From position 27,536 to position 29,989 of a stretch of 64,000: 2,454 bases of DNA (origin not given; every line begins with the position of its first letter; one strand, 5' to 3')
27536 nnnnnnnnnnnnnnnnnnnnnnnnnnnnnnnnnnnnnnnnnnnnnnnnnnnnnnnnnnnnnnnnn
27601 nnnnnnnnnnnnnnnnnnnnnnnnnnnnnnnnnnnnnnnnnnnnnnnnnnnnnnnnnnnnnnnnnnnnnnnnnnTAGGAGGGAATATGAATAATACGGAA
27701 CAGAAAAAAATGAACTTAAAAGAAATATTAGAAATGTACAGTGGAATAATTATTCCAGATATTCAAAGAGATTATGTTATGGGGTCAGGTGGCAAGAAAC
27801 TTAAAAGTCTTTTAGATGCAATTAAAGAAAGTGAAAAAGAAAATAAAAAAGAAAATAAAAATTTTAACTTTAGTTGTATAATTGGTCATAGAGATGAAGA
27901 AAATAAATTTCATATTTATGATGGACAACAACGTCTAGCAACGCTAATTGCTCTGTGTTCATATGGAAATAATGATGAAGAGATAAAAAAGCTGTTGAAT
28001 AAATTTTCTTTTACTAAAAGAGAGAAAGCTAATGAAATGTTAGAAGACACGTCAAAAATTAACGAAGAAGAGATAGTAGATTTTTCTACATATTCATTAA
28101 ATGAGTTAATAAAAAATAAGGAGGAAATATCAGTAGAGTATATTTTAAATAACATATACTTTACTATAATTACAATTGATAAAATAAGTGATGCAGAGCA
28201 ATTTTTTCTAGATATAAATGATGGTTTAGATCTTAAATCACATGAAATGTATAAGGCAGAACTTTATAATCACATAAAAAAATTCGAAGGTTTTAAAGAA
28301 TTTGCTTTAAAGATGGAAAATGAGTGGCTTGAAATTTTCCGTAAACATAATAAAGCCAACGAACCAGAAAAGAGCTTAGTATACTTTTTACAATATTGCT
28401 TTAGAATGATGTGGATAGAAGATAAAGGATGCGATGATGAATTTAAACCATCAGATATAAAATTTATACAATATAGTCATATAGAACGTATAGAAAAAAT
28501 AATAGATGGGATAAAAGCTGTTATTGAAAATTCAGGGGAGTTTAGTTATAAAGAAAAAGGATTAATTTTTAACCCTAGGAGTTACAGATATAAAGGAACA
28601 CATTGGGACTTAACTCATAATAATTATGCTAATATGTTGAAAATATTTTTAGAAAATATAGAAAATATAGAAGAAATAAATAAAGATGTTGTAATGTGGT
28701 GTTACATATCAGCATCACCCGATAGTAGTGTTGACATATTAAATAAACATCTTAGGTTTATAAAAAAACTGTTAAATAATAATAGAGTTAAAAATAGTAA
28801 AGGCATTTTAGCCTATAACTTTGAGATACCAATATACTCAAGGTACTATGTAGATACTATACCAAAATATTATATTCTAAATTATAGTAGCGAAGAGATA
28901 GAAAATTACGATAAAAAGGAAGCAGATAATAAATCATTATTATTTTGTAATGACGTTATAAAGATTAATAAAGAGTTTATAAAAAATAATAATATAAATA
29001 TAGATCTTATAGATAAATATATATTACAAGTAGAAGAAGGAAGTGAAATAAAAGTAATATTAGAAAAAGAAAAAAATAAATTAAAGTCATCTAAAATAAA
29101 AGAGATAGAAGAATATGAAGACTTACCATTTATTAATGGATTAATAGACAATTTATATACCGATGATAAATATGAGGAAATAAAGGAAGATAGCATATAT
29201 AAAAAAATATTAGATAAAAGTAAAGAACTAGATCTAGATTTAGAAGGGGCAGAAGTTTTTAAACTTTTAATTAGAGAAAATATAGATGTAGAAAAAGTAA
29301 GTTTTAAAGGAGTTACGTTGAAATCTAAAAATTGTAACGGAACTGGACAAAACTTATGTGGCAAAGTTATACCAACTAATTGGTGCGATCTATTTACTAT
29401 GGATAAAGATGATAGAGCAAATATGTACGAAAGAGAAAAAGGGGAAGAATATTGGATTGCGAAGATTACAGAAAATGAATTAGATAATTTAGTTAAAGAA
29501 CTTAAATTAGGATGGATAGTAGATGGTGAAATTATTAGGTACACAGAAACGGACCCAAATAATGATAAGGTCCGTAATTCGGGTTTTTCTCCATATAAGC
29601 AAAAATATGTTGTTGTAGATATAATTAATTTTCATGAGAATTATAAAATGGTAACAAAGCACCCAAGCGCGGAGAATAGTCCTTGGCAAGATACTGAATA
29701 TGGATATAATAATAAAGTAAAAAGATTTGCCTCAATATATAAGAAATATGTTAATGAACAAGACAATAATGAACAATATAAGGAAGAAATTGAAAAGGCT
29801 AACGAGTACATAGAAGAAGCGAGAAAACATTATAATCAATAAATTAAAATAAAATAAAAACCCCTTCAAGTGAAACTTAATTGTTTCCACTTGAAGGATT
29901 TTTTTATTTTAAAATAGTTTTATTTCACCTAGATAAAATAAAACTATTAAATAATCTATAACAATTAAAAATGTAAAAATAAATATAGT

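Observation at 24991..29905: Self-contained operon of an orphan protein plus two nuclease-less DUF262 paralogues between purBA and lepA: candidate undescribed defence system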

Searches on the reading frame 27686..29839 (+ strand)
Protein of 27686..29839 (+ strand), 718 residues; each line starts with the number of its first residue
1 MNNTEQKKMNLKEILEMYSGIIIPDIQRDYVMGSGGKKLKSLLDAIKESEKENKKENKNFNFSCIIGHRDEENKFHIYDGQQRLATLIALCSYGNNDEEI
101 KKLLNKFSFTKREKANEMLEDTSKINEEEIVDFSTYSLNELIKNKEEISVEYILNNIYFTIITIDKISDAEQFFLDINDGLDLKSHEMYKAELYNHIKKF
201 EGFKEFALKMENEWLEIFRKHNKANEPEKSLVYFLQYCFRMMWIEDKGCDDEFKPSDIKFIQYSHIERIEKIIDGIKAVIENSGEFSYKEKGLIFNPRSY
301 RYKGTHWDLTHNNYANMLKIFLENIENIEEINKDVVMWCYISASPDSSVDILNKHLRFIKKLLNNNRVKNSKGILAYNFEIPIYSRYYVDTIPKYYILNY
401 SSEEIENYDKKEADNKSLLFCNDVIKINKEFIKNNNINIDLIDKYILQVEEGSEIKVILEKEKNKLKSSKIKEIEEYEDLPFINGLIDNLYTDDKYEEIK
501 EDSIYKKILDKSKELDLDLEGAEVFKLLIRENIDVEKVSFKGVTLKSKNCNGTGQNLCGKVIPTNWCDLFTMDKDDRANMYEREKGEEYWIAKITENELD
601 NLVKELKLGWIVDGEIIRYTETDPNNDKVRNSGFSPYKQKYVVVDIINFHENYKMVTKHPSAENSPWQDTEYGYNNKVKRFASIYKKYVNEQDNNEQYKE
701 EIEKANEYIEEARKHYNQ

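Call 4: search_protein_families(library=pfam, proteins=[window:27686-29839:+], max_evalue=1)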
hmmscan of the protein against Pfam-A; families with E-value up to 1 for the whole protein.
window:27686-29839:+ (718 aa): 2 families
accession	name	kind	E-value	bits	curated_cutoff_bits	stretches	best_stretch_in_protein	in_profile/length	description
PF03235.19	GmrSD_N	-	5.1e-17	63.1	33.2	1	11-193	1-198/199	GmrSD restriction endonuclease, N-terminal domain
PF13683.12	rve_3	-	0.36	11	26.5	0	683-718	21-55/67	Integrase core domain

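Call 5: search_protein_families(library=padloc, proteins=[window:27686-29839:+], max_evalue=1)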
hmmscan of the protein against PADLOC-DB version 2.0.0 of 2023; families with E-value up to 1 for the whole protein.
window:27686-29839:+ (718 aa): 0 families

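Call 6: search_protein_families(library=ncbifam, proteins=[window:27686-29839:+], max_evalue=1)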
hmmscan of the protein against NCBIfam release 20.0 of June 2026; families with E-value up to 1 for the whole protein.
window:27686-29839:+ (718 aa): 1 family
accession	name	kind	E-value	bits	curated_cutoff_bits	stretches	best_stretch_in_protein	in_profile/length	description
TIGR03187.1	DGQHR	domain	0.0048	16.7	58.85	1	34-100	59-125/276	DGQHR domain-containing protein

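Call 8: find_homologous_proteins(query=window:27686-29839:+)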
Query window:27686-29839:+ (718 aa): 85 proteins with E <= 0.001 among 8000 candidates.
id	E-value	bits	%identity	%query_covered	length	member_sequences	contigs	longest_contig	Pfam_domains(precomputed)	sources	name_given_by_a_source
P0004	0.0e+0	1591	100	100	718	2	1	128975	PF03235.20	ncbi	-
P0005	3.5e-132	461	43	91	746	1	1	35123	PF03235.20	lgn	-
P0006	1.7e-129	452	42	91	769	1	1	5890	PF03235.20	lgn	-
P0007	7.4e-128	446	42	91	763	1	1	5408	PF03235.20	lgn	-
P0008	2.7e-125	438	41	91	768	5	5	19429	PF03235.20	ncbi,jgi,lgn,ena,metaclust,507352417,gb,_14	metaclust:\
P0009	8.3e-125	436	40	91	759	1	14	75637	PF03235.20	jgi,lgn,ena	-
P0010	4.7e-123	430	41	91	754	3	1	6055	PF03235.20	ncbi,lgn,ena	-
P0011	1.1e-119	419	41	91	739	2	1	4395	PF03235.20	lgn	-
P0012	2.1e-114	402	40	89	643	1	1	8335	PF03235.20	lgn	-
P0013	1.2e-113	399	37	91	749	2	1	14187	PF03235.20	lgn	-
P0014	2.8e-111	391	40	78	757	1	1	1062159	PF03235.20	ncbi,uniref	ncbi:DUF262 domain-containing protein [Lysinibacillus capsici]|uniref:DUF262 domain-containing prote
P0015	5.6e-111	390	39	91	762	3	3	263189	PF03235.20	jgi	jgi:hypothetical protein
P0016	2.1e-109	385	42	79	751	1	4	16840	PF03235.20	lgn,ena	-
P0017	3.1e-109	385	39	90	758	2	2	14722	PF03235.20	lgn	-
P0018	8.6e-109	383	40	91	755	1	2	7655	PF03235.20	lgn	-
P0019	9.4e-108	380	37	91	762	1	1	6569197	PF03235.20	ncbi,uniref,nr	ncbi:DUF262 domain-containing protein [Paenibacillus hexagrammi]|uniref:DUF262 domain-containing pro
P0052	8.2e-80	287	39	71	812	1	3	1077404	PF03235.20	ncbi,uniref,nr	ncbi:DUF262 domain-containing protein [Clostridium botulinum]|uniref:DUF262 domain-containing protei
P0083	5.4e-16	77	34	29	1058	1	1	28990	PF03235.20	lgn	-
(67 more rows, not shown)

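Call 12: find_encoding_contigs(protein=P0014, flank=10000, max_places=3)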
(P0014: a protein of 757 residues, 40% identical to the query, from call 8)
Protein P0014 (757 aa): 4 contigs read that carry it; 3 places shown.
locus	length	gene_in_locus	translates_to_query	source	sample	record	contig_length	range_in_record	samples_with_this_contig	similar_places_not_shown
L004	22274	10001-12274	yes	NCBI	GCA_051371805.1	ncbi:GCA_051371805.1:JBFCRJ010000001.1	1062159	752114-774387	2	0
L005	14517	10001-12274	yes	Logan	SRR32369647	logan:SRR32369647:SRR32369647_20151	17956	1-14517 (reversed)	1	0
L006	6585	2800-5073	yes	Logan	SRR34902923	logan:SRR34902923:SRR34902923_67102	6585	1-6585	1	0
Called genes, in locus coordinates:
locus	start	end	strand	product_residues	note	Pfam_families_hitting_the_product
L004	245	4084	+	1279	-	PF00078:RVT_1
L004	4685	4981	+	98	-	-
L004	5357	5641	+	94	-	-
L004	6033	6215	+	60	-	PF25164:CoiA_N (weak)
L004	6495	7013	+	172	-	-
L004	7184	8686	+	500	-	-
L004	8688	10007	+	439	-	PF03235:GmrSD_N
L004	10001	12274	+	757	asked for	PF03235:GmrSD_N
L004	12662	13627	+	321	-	PF00589:Phage_integrase (weak)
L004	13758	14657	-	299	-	PF02899:Phage_int_SAM_1, PF13495:Phage_int_SAM_4 (faint), PF00589:Phage_integrase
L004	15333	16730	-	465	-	PF07690:MFS_1, PF00083:Sugar_tr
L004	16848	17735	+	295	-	PF00126:HTH_1, PF03466:LysR_substrate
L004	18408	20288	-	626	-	PF00106:adh_short (weak), PF01073:3Beta_HSD (weak), PF01370:Epimerase, PF07993:NAD_binding_4, PF13460:NAD_binding_10 (weak), PF00561:Abhydrolase_1, PF12146:Hydrolase_4 (weak), PF12697:Abhydrolase_6, +1 more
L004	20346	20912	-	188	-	PF00440:TetR_N, PF17922:TetR_C_17 (faint), PF16925:TetR_C_13, PF21993:TetR_C_13_2 (weak)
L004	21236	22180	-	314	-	PF00144:Beta-lactamase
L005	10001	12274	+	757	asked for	PF03235:GmrSD_N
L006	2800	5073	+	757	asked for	PF03235:GmrSD_N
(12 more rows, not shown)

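Call 14: find_encoding_contigs(protein=P0004, flank=10000, max_places=3)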
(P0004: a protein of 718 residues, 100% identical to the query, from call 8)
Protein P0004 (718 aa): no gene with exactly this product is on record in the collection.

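Call 15: find_encoding_contigs(protein=P0019, flank=10000, max_places=2)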
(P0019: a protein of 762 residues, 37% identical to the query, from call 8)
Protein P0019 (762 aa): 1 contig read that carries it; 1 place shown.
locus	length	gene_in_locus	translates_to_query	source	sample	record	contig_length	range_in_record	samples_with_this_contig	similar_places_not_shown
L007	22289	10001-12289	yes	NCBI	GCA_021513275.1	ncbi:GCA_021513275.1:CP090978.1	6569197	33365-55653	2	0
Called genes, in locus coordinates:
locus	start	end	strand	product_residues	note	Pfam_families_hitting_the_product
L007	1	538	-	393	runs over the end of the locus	-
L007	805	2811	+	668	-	-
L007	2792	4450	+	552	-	-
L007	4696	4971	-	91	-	-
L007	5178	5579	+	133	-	PF02463:SMC_N, PF13175:AAA_15, PF13476:AAA_23, PF13555:AAA_29 (weak), PF13304:AAA_21 (weak)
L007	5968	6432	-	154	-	-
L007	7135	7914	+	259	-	-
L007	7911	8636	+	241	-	-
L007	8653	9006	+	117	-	PF03235:GmrSD_N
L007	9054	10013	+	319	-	-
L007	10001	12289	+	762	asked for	PF03235:GmrSD_N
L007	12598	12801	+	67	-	-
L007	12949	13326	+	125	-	-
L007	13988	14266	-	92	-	-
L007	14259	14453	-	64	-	PF13560:HTH_31, PF12844:HTH_19, PF01381:HTH_3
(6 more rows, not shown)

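Call 16: find_encoding_contigs(protein=P0052, flank=10000, max_places=2)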
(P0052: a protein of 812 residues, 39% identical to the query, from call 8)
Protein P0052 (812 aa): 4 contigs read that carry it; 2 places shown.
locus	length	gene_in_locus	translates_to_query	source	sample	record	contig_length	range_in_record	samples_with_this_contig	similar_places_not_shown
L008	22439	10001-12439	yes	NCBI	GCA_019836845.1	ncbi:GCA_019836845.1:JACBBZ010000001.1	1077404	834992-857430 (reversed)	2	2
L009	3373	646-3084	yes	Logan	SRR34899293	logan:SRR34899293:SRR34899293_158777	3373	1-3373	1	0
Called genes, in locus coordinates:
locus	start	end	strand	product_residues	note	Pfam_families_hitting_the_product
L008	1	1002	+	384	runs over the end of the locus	PF03062:MBOAT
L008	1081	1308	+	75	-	PF00550:PP-binding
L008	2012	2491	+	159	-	PF01797:Y1_Tnp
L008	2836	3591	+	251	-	PF04471:Mrr_cat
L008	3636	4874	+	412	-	-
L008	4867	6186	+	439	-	-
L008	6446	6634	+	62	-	-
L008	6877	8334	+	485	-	-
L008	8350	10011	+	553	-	PF03235:GmrSD_N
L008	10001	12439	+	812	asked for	PF03235:GmrSD_N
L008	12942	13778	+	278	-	-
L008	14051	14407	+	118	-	-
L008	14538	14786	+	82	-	-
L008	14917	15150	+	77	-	-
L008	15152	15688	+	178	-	-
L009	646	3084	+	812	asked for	PF03235:GmrSD_N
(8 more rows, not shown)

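Call 27: search_solved_structures(query=A1, max_evalue=1, show_alignments=2)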
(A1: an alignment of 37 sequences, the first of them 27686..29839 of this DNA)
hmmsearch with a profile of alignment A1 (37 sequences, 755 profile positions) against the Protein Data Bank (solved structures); distinct sequences matched with E-value up to 1: 2.
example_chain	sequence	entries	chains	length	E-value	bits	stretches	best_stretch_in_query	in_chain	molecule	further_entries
3qz3_A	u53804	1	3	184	0.11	14.3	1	629-752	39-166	Ferritin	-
6jiv_D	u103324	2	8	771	0.85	11.4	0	66-91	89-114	SspE protein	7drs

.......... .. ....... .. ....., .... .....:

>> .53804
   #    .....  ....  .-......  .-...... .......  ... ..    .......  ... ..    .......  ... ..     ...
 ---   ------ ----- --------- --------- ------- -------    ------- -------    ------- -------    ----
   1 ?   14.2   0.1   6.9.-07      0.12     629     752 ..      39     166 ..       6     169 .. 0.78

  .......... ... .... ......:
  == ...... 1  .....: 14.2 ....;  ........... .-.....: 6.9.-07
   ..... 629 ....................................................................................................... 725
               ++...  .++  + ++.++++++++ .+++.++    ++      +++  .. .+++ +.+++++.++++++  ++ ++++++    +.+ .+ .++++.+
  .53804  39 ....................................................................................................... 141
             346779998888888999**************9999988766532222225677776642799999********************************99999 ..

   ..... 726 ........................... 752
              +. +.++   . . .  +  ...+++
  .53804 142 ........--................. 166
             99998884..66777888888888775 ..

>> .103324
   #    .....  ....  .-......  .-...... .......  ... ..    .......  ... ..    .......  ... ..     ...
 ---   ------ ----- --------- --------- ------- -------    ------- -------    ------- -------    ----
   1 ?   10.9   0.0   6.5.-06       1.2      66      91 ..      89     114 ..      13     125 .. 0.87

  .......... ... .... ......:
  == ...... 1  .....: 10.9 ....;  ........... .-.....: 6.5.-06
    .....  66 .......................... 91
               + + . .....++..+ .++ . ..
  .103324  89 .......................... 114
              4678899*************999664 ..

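Call 29: predict_structure(alignment_id=A1)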
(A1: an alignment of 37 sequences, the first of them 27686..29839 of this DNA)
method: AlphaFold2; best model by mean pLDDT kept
length: 718 residues; sequences in the alignment: 37
mean_pLDDT: 75.5   pTM: 0.65
mean pLDDT of the five models: 75.5, 73.3, 72.7, 72.6, 71.1
residues with pLDDT >= 90: 187; 70-90: 274; 50-70: 168; < 50: 89
segments of 3 or more residues with pLDDT < 50: 1-3, 286-300, 582-601, 626-630, 648-677, 715-718
pLDDT, mean of each block of 10 residues (from residue 1): 69 94 81 77 90 87 89 92 91 86 93 90 85 87 85 94 84 66 78 88 89 89 82 96 95 91 94 91 54 42 73 88 90 95 91 93 90 70 79 74 51 78 93 85 87 88 89 86 80 65 61 57 66 67 77 74 75 67 44 44 53 64 52 56 54 45 41 46 51 55 58 47
secondary structure, 60 per line:
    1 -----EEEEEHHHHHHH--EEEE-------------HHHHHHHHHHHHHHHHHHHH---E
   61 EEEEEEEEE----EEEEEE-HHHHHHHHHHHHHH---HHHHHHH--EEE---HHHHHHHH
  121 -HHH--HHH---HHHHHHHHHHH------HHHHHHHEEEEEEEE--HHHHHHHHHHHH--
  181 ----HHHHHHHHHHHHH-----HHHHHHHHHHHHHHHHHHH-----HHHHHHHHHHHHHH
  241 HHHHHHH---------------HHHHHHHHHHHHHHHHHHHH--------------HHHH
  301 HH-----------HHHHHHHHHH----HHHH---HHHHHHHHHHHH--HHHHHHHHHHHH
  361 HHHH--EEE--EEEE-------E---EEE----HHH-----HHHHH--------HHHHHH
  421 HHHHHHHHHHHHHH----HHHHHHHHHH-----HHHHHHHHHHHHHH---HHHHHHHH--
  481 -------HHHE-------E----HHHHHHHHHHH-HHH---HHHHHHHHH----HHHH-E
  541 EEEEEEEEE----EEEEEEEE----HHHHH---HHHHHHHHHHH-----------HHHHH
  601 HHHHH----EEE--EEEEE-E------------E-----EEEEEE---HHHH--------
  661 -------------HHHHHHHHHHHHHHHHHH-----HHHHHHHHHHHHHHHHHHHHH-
elements in order (helices of 4 or more, strands of 3 or more residues): E6-10 H11-17 E20-23 H37-56 E60-69 E74-79 H81-94 H98-104 E107-109 H113-120 H133-143 H150-156 E157-164 H167-178 H185-197 H203-221 H227-247 H263-282 H297-302 H314-323 H328-331 H335-346 H349-364 E367-369 E372-375 E387-389 H402-406 H415-434 H439-448 H454-467 H471-478 H504-514 H522-530 H535-538 E540-549 E554-561 H566-570 H574-584 H596-605 E610-612 E615-619 E640-645 H649-652 H674-691 H697-717

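Call 34: fold_search(model_id=the predicted structure, library=pdb)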
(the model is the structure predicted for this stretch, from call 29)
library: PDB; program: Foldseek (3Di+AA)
matches with E <= 10: 56; with E <= 0.001: 4
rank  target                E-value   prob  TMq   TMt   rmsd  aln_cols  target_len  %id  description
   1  6jiv_A                3.9e-05  1.00  0.16  0.21  19.5       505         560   13  SspE crystal structure (released 2020-03-25)
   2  9jfl_A                4.8e-05  1.00  0.20  0.23  13.6       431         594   16  Molecular basis of the phosphorothioation-sensing antiphage defence system DndBCDE-DndI (released 2024-12-11)
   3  6jiv_C                4.0e-04  1.00  0.17  0.21  20.1       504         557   13  SspE crystal structure (released 2020-03-25)
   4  7drr_A                4.2e-04  1.00  0.17  0.16  17.7       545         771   11  Structure of SspE-R100A protein (released 2022-06-29)
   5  7drs_A                1.1e-03  1.00  0.17  0.16  17.7       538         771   13  Structure of SspE_40224 (released 2022-06-29)
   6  9v4h_B                1.1e+00  0.06  0.10  0.16  17.5       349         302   11  Prenyltransferase Ord1 Q216A-FSPP (released 2025-10-01)
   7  7dri_B                1.6e+00  0.23  0.16  0.22   9.6       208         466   10  Structure of SspE_CTD_41658 (released 2022-06-29)
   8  9byk_B                1.9e+00  0.04  0.09  0.10  18.5       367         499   11  Cryo-EM structure of ATP synthase E state (released 2025-08-06)
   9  7njo_C                2.6e+00  0.02  0.08  0.10  20.2       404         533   12  Mycobacterium smegmatis ATP synthase state 1e (released 2021-10-27)
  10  7tbz_A                2.7e+00  0.02  0.08  0.04  25.6       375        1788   10  The structure of ABCA1 Y482C (released 2022-01-26)
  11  9nvl_D                3.0e+00  0.02  0.07  0.09  20.2       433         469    9  ATPase Hybrid F1 with the ancestral core domains Binding Dwell (released 2025-11-05)
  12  5cwc                  3.6e+00  0.07  0.10  0.26  13.6       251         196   12  Crystal structure of de novo designed helical repeat protein DHR5 (released 2015-12-16)
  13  7udn_A                3.7e+00  0.03  0.08  0.15  23.6       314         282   11  Crystal structure of designed helical repeat protein RPB_PLP1_R6 in alternative conformation 2 (released 2023-03-22)
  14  5uv1                  4.1e+00  0.01  0.08  0.11  24.8       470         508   11  Crystal Structure of (+)-Limonene Synthase Complexed with 2-Fluorogeranyl Diphosphate (released 2017-03-22)
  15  2vdb_A                4.3e+00  0.02  0.09  0.10  22.3       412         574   11  Structure of human serum albumin with S-naproxen and the GA module (released 2008-02-26)
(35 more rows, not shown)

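Call 38: search_protein_families(library=pfam, alignment_id=A1, max_evalue=1)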
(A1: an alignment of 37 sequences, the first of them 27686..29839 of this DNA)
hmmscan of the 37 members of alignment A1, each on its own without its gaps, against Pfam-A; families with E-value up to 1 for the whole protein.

A. member 1, window:27686-29839:+ (718 aa): 2 families
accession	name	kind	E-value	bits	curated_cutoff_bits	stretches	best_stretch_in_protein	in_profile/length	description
PF03235.19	GmrSD_N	-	5.1e-17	63.1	33.2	1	11-193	1-198/199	GmrSD restriction endonuclease, N-terminal domain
PF13683.12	rve_3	-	0.36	11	26.5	0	683-718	21-55/67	Integrase core domain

B. families by the number of members that match (of 37 scanned): 11 families
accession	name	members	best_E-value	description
PF03235.19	GmrSD_N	37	2.7e-19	GmrSD restriction endonuclease, N-terminal domain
PF23988.1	DUF7309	1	0.0015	Domain of unknown function (DUF7309)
PF23384.1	DUF7098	1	0.0061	Family of unknown function (DUF7098)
PF16730.10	DnaGprimase_HBD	1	0.011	DnaG-primase C-terminal, helicase-binding domain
PF12354.14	Internalin_N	1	0.015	Bacterial adhesion/invasion protein N terminal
PF23243.1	HEAT_HEATR1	1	0.016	HEATR1-like, HEAT repeats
PF20764.2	DUF6837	1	0.078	Domain of unknown function (DUF6837)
PF19412.4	DUF5982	1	0.093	Domain of unknown function (DUF5982)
PF04155.23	Ground-like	1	0.2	Ground-like domain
PF13683.12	rve_3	1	0.36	Integrase core domain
PF17265.7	DUF5331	1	0.65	Family of unknown function (DUF5331)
